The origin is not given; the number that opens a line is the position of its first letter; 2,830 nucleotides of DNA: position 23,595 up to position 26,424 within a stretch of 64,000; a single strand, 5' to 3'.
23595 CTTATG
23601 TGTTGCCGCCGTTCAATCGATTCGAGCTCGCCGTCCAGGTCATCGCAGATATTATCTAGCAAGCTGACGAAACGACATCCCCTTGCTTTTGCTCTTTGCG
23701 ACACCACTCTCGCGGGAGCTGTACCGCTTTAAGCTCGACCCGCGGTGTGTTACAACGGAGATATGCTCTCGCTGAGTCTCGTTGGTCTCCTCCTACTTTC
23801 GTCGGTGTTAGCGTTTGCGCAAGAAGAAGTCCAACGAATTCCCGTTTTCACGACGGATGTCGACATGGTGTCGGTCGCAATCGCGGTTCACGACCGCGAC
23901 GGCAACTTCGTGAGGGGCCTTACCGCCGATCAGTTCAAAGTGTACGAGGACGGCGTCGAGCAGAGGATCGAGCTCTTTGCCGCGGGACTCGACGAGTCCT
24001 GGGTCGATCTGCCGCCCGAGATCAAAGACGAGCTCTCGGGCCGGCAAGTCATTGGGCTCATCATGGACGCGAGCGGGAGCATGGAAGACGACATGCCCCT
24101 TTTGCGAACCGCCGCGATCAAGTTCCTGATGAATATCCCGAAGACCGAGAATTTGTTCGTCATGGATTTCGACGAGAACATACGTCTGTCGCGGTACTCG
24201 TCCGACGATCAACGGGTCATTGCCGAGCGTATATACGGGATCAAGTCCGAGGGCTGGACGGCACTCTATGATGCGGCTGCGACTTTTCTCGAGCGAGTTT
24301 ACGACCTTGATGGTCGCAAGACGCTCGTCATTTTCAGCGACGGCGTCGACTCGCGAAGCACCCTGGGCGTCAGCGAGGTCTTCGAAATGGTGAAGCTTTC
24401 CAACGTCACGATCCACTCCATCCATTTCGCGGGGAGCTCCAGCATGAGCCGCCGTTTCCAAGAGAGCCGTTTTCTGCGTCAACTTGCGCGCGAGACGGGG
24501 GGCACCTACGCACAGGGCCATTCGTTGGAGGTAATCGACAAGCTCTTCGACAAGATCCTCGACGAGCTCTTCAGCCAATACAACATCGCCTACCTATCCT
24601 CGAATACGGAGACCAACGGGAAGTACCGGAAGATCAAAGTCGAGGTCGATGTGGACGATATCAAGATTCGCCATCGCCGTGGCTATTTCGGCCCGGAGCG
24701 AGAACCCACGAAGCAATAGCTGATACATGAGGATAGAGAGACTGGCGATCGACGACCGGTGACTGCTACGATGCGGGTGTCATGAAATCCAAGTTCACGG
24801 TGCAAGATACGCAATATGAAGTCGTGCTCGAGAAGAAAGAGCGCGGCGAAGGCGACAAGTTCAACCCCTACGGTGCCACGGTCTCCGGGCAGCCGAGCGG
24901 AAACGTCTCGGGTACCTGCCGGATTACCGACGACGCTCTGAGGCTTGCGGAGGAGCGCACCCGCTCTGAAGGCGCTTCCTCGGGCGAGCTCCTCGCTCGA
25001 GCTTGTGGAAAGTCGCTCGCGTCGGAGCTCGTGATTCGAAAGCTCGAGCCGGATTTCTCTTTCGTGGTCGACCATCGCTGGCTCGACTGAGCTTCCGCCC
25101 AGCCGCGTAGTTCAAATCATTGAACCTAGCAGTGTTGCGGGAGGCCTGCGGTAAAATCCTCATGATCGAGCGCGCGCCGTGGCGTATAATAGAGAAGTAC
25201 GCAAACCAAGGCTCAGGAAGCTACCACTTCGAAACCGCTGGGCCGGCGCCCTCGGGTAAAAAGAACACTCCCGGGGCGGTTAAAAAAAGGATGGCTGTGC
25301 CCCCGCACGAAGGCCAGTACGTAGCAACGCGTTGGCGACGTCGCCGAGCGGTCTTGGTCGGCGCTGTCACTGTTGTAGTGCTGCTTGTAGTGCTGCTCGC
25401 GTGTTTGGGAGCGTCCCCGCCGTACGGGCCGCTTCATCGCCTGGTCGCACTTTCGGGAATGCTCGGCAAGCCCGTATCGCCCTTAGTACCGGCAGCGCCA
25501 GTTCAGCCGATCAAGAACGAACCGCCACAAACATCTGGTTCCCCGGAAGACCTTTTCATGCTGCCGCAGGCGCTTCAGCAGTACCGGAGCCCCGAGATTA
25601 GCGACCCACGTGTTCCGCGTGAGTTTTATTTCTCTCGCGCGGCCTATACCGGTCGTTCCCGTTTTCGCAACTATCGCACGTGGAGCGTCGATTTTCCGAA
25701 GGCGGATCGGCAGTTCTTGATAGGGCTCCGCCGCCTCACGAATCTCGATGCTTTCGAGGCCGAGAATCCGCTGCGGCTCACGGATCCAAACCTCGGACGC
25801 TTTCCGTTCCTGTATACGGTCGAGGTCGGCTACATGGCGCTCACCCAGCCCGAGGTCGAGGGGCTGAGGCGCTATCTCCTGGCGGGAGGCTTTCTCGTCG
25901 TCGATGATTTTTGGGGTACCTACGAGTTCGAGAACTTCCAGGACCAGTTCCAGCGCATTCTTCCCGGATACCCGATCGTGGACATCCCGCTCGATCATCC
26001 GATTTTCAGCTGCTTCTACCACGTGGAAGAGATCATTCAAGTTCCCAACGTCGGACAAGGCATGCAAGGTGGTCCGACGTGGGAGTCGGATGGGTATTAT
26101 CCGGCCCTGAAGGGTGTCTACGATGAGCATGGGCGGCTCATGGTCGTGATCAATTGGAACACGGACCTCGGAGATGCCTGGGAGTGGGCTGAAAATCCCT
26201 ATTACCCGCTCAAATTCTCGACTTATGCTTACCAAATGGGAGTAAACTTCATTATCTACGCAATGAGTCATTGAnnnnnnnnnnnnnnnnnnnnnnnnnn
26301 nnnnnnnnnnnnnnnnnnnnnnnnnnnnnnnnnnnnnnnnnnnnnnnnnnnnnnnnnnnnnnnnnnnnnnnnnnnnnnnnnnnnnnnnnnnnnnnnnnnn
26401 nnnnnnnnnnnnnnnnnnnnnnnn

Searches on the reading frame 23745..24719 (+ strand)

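Call 39: search_protein_families(library=pfam, proteins=[window:23745-24719:+], max_evalue=0.00001)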
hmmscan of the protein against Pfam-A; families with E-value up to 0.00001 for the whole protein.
window:23745-24719:+ (324 aa): 1 family
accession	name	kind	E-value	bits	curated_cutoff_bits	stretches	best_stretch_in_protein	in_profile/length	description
PF13519.12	VWA_2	-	4.9e-06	27.6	27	0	105-200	3-106/107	von Willebrand factor type A domain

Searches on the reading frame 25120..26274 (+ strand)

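Call 39: search_protein_families(library=pfam, proteins=[window:25120-26274:+], max_evalue=0.00001)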
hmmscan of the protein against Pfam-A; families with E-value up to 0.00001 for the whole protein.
window:25120-26274:+ (384 aa): 1 family
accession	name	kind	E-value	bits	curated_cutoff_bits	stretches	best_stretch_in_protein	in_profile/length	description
PF13709.12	DUF4159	-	1.3e-42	146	25.9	1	186-382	10-202/202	Domain of unknown function (DUF4159)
